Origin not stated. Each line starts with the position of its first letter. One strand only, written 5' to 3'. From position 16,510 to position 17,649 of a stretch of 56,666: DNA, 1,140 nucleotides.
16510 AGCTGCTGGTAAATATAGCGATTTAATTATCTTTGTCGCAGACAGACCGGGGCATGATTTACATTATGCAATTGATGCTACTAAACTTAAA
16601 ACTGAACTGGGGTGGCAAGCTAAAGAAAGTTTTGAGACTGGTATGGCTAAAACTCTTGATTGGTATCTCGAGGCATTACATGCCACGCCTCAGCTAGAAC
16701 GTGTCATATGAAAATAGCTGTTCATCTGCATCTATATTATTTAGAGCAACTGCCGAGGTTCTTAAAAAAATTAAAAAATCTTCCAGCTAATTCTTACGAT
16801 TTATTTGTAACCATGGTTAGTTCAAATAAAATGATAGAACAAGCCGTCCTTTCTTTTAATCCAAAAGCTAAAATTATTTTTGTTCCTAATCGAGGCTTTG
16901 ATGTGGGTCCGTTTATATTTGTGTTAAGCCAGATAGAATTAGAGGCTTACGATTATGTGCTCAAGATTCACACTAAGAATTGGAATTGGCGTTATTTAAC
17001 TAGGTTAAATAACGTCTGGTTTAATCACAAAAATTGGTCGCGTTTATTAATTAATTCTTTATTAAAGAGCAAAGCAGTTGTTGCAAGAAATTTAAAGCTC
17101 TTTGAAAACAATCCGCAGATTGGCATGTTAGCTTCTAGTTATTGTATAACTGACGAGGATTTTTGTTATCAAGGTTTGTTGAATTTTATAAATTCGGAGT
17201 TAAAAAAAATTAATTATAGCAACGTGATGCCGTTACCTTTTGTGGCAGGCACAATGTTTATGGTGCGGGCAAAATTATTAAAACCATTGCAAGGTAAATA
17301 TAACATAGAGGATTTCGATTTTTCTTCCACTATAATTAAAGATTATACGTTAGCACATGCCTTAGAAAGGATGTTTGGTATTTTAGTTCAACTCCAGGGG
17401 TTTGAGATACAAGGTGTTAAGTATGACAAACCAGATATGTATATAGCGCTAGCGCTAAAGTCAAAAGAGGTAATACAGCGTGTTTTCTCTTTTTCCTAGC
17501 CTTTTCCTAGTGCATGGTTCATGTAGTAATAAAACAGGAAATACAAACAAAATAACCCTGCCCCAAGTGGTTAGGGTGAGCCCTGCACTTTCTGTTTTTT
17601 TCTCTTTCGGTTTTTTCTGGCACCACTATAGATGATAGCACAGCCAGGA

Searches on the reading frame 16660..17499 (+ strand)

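Call 50: search_protein_families(library=pfam, proteins=[window:16660-17499:+], max_evalue=0.00001)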
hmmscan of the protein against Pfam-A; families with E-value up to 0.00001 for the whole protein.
window:16660-17499:+ (279 aa): 1 family
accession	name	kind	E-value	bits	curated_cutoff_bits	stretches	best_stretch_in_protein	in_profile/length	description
PF05045.17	RgpF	-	1.1e-31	110.6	25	1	12-247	264-502/503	Rhamnan synthesis protein F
